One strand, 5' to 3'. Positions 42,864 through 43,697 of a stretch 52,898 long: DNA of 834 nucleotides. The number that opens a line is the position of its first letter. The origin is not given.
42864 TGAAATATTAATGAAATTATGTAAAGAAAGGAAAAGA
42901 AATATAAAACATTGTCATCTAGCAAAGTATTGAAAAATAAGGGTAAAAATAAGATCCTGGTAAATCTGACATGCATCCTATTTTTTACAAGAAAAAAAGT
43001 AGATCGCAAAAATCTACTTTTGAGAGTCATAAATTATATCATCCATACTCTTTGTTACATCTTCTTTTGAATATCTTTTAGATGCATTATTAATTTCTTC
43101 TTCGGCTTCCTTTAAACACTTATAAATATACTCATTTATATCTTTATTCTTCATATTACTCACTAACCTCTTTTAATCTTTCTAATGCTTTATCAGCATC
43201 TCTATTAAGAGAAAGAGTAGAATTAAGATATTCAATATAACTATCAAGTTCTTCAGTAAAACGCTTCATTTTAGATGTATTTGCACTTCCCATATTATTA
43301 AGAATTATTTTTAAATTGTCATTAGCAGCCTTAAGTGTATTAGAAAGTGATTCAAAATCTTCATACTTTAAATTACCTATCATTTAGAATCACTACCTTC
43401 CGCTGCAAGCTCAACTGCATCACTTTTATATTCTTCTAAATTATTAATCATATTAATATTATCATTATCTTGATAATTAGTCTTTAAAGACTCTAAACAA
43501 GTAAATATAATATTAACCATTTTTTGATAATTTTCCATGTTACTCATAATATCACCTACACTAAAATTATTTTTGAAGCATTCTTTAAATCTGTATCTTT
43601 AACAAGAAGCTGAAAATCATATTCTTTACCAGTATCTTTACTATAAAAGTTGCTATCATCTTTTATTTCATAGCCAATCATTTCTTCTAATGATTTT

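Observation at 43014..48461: Minimal type VII secretion module: EssC plus a YukD-like protein plus three tiny helical proteins, without EsaA, EssA or EssB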

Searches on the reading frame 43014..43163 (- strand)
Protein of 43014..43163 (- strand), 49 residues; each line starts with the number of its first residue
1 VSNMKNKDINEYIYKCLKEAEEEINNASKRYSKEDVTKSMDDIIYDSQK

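Call 4: search_protein_families(library=pfam, proteins=[window:43014-43163:-], max_evalue=1)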
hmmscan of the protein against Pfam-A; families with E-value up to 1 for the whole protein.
window:43014-43163:- (49 aa): 4 families
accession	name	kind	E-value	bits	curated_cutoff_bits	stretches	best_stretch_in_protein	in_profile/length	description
PF01503.22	PRA-PH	-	0.011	16.5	21.3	1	11-45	27-62/86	Phosphoribosyl-ATP pyrophosphohydrolase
PF22750.1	Sol_i_2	-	0.034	14.6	26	1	10-49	14-53/90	Ant venom allergen Sol i 2 family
PF13683.12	rve_3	-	0.093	12.9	26.5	1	3-34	25-56/67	Integrase core domain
PF21822.3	Phage_TAC_15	-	0.19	12.7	22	1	1-40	60-101/127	Phage tail assembly chaperone protein, TAC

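Call 5: search_protein_families(library=ncbifam, proteins=[window:43014-43163:-], max_evalue=1)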
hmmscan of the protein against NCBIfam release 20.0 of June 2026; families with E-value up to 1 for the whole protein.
window:43014-43163:- (49 aa): 1 family
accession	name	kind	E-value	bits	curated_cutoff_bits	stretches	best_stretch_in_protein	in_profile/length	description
NF041924.1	QatB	equivalog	0.021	14.8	100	1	7-45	138-176/179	Qat anti-phage system associated protein QatB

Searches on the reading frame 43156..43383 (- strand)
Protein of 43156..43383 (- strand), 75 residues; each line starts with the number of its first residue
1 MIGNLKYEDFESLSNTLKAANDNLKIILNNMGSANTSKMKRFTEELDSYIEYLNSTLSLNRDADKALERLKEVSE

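Call 4: search_protein_families(library=pfam, proteins=[window:43156-43383:-], max_evalue=1)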
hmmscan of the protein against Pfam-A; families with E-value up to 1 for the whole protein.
window:43156-43383:- (75 aa): 3 families
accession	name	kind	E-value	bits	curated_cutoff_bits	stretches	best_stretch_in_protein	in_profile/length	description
PF06148.17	COG2_N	-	0.056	14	24.3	0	5-25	52-72/75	COG2 N-terminal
PF13543.13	SAM_KSR1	-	0.085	13.3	22.5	1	11-44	35-69/75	SAM like domain present in kinase suppressor RAS 1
PF22958.2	Ltn1_1st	-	0.13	11.1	27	1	19-62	17-60/590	E3 ubiquitin-protein ligase listerin, N-terminal domain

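Call 5: search_protein_families(library=ncbifam, proteins=[window:43156-43383:-], max_evalue=1)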
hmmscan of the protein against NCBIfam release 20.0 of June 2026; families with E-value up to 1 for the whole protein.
window:43156-43383:- (75 aa): 3 families
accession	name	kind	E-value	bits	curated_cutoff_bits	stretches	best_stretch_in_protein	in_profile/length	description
NF009266.0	PRK12623.1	equivalog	0.00028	20.8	144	1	9-71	12-74/133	flagellar basal body rod protein FlgB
NF008477.0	PRK11376.1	equivalog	0.069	12.5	590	1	10-66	224-282/305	hemolysin HlyE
NF006693.0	PRK09242.1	equivalog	0.1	11.7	328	1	8-47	74-113/258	SDR family oxidoreductase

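Call 32: find_homologous_proteins(query=window:43159-43383:-, max_evalue=0.01)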
Query window:43159-43383:- (75 aa): 2 proteins with E <= 0.01 among 3 candidates.
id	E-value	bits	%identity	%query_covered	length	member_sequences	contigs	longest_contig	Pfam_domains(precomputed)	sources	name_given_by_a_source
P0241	1.3e-38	146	100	100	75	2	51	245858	-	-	-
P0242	8.9e-38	144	99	100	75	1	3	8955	-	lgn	-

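Call 56: search_solved_structures(query=A3, max_evalue=10)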
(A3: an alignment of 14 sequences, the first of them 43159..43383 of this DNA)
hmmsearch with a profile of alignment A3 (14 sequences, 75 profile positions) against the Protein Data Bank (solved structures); distinct sequences matched with E-value up to 10: 27.
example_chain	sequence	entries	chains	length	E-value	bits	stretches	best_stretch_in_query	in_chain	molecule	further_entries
2ch7_A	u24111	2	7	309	0.00012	25.8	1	12-48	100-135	METHYL-ACCEPTING CHEMOTAXIS PROTEIN | Methyl-accepting chemotaxis protein 2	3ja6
3ja6_H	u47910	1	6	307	0.00012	25.8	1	12-48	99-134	Methyl-accepting chemotaxis protein 2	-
2ch7_B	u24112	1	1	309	0.00013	25.6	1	12-48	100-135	METHYL-ACCEPTING CHEMOTAXIS PROTEIN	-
8a3k_UNK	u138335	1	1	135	0.011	19.5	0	9-31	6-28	sc-apCC-4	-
8qae_A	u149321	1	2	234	0.028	18.2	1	10-55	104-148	sc-apCC-6-SLLA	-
8oyy_A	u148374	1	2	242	0.029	18.1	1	2-59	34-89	De novo designed soluble GPCR-like protein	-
7jh6_A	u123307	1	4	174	0.075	16.8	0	2-33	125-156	Two-domain di-Zn(II) and porphyrin-binding protein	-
1deb_A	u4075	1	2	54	0.2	15.5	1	6-40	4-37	ADENOMATOUS POLYPOSIS COLI PROTEIN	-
1jd1_A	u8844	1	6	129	0.27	15.1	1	10-55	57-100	HYPOTHETICAL 13.9 KDA PROTEIN IN FCY2-PET117 INTERGENIC REGION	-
1xrg_A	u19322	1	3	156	0.53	14.1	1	9-54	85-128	Putative translation initiation inhibitor, yjgF family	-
6kos_A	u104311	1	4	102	0.79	13.6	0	18-57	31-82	SUWA (Super WA20)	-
5j2l_B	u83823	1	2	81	0.99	13.2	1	8-32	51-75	protein design 2L4HC2_11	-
7zs6_AAA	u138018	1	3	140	1.1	13.1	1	10-57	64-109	Reactive intermediate deaminase A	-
6z35_A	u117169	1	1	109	1.3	12.8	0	2-30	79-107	Maquette 2-1ip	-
9r1o_A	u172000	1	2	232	1.4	12.8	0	6-45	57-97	sc-apCC-6-DPH-NR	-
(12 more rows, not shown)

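Call 76: search_protein_families(library=pfam, alignment_id=A3, max_evalue=1)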
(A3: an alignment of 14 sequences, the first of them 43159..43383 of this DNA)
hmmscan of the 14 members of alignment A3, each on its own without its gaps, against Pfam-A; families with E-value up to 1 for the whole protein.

A. member 1, window:43159-43383:- (75 aa): 3 families
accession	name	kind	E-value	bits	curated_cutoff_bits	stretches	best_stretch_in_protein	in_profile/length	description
PF06148.17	COG2_N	-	0.056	14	24.3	0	5-25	52-72/75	COG2 N-terminal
PF13543.13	SAM_KSR1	-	0.085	13.3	22.5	1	11-44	35-69/75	SAM like domain present in kinase suppressor RAS 1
PF22958.2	Ltn1_1st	-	0.13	11.1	27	1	19-62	17-60/590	E3 ubiquitin-protein ligase listerin, N-terminal domain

B. families by the number of members that match (of 14 scanned): 43 families (the first 25 are shown)
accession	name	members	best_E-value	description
PF13250.11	DUF4041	3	0.0088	Domain of unknown function (DUF4041)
PF03127.19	GAT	2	0.014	GAT domain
PF06179.17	Med22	1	0.0077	Surfeit locus protein 5 subunit 22 of Mediator complex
PF00621.25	RhoGEF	1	0.0086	RhoGEF domain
PF00535.33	Glycos_transf_2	1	0.0092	Glycosyl transferase family 2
PF00787.29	PX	1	0.0092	PX domain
PF09763.15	Sec3_CC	1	0.012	Exocyst complex component Sec3, coiled-coil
PF05558.17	DREPP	1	0.013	DREPP plasma membrane polypeptide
PF05639.16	Pup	1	0.014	Pup-like protein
PF14131.11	DUF4298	1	0.016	Domain of unknown function (DUF4298)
PF16476.10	DUF5053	1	0.017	Domain of unknown function (DUF5053)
PF04139.18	Rad9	1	0.019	Rad9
PF00015.26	MCPsignal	1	0.022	Methyl-accepting chemotaxis protein (MCP) signalling domain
PF13729.12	TraF_2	1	0.024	F plasmid transfer operon, TraF, protein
PF08820.15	DUF1803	1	0.028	Domain of unknown function (DUF1803)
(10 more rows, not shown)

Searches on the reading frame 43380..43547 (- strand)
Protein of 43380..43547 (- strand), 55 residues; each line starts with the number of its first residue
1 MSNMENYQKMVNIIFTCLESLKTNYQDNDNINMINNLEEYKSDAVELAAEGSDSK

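Call 4: search_protein_families(library=pfam, proteins=[window:43380-43547:-], max_evalue=1)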
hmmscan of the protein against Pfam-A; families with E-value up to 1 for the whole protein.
window:43380-43547:- (55 aa): 2 families
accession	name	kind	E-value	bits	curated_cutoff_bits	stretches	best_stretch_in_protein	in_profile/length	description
PF08349.16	DUF1722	-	0.02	15.6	22.5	1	2-48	43-89/117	Protein of unknown function (DUF1722)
PF25389.2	DH_ALS2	-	0.038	14.7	31.2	1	4-40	35-75/178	ALS2, DBL homology domain (DH-domain)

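Call 5: search_protein_families(library=ncbifam, proteins=[window:43380-43547:-], max_evalue=1)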
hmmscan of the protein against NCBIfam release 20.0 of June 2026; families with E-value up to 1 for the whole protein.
window:43380-43547:- (55 aa): 1 family
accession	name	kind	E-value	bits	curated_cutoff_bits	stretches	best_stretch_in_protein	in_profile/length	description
NF009027.0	PRK12363.1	equivalog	0.021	13.5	572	1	6-47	152-194/703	phosphoglycerol transferase I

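Call 51: search_protein_representatives(protein=window:43383-43547:-)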
Query: 55 residues. Proteins with E-value up to 0.001 (for the whole library): 12; up to 1e-10: 0; up to 1e-30: 0. The best 12 are listed.
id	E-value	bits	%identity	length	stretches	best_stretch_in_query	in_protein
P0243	5.4e-10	54.2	58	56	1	1-50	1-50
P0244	3.3e-09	51.8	56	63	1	4-48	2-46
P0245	1.4e-08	49.9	29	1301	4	19-52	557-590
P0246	1.7e-08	49.5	56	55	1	1-48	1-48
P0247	3.8e-08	48.5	61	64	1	1-46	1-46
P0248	5.9e-08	47.9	52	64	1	1-49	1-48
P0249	1.1e-04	37.8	45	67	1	1-47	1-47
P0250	1.7e-04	37.2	47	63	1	1-49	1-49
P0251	2.2e-04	36.9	42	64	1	1-52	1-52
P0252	3.3e-04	36.3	43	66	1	1-46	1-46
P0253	3.9e-04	36.1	39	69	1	1-46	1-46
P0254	4.6e-04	35.9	45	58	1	1-44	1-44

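Call 55: search_solved_structures(query=A2, max_evalue=10)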
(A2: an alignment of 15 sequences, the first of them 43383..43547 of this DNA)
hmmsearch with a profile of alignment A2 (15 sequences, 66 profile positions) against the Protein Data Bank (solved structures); distinct sequences matched with E-value up to 10: 18.
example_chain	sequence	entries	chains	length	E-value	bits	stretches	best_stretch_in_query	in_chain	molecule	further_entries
9lqd_A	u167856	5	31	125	0.049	16.8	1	30-58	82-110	SAM lyase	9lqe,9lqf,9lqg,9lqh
9gad_A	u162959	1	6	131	0.055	16.6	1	30-58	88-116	SAM-AMP Lyase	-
9gab_D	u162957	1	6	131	0.056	16.6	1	30-58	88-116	SAM-AMP Lyase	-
7spy_A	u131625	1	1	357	0.56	13.4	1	5-46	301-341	ATPase ASNA1 homolog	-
7spz_A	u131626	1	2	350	0.57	13.4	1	5-46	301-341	ATPase ASNA1 homolog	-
7sq0_A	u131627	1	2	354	0.61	13.3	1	5-46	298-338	ATPase ASNA1 homolog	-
5cwb_A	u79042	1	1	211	0.63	13.2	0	16-34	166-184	Designed helical repeat protein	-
3gaj_A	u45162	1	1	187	0.77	12.9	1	17-54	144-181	Cobalamin adenosyltransferase PduO-like protein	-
2r6t_A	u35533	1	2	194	0.81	12.9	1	17-54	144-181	Cobalamin adenosyltransferase PduO-like protein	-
3ci1_A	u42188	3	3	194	0.82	12.9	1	17-54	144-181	Cobalamin adenosyltransferase PduO-like protein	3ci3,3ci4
3gai_A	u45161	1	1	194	0.88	12.8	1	17-54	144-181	Cobalamin adenosyltransferase PduO-like protein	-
3gah_A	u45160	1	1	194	0.89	12.8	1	17-54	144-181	Cobalamin adenosyltransferase PduO-like protein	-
4db2_A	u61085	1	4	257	0.97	12.6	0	12-29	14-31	ATP-dependent RNA helicase MSS116, mitochondrial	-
4db4_A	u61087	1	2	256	0.97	12.6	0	12-29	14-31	ATP-dependent RNA helicase MSS116, mitochondrial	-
2nt8_A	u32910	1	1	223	1.1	12.4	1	17-54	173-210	Cobalamin adenosyltransferase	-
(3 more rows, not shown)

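Call 60: predict_structure(alignment_id=A6)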
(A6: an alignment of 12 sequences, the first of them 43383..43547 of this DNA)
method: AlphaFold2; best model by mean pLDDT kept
length: 55 residues; sequences in the alignment: 12
mean_pLDDT: 84.1   pTM: 0.62
mean pLDDT of the five models: 84.1, 83.0, 82.8, 80.3, 80.1
residues with pLDDT >= 90: 20; 70-90: 29; 50-70: 5; < 50: 1
segments of 3 or more residues with pLDDT < 50: none
pLDDT, mean of each block of 10 residues (from residue 1): 81 92 85 90 84 59
secondary structure, 60 per line:
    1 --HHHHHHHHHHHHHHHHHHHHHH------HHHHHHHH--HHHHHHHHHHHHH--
elements in order: H3-24 H31-38 H41-53

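Call 66: fold_search(model_id=the predicted structure, library=pdb)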
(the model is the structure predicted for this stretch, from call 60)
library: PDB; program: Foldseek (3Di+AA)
matches with E <= 10: 3; with E <= 0.001: 0
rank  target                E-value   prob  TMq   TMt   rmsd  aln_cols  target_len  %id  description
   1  6dma_A                6.0e+00  0.16  0.60  0.49   3.4        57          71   16  DHD15_closed (released 2018-12-19)
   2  2rp4_MODEL_1_A        6.4e+00  0.15  0.54  0.46   3.0        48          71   19  Solution Structure of the oligomerization domain in Dmp53 (released 2008-05-27)
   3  6dma_F                7.9e+00  0.25  0.75  0.62   2.3        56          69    9  DHD15_closed (released 2018-12-19)

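Call 75: search_protein_families(library=pfam, alignment_id=A2, max_evalue=1)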
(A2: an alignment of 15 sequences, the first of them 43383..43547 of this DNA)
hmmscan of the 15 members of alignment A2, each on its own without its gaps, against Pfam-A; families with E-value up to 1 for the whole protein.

A. member 1, window:43383-43547:- (55 aa): 2 families
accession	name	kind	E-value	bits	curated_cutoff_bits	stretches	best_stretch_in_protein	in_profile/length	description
PF08349.16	DUF1722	-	0.02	15.6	22.5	1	2-48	43-89/117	Protein of unknown function (DUF1722)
PF25389.2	DH_ALS2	-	0.038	14.7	31.2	1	4-40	35-75/178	ALS2, DBL homology domain (DH-domain)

B. families by the number of members that match (of 15 scanned): 20 families
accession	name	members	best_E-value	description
PF08349.16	DUF1722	8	0.0011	Protein of unknown function (DUF1722)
PF02686.20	GatC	2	0.029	Glu-tRNAGln amidotransferase C subunit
PF07575.19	Nucleopor_Nup85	2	0.03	Nup85 Nucleoporin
PF07253.16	Gypsy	1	0.0058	Gypsy protein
PF06288.18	DUF1040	1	0.011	Protein of unknown function (DUF1040)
PF09628.15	YvfG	1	0.014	YvfG protein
PF08918.16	PhoQ_Sensor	1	0.019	PhoQ Sensor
PF08336.16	P4Ha_N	1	0.02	Prolyl 4-Hydroxylase alpha-subunit, N-terminal region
PF11429.13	Colicin_D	1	0.031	Colicin D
PF25389.2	DH_ALS2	1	0.038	ALS2, DBL homology domain (DH-domain)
PF16718.10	IFS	1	0.04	Immunity factor for SPN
PF14663.11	RasGEF_N_2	1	0.048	Rapamycin-insensitive companion of mTOR RasGEF_N domain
PF24693.1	DUF7660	1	0.054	Family of unknown function (DUF7660)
PF07778.16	CENP-I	1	0.071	Mis6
PF24620.1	DUF7625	1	0.095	Domain of unknown function (DUF7625)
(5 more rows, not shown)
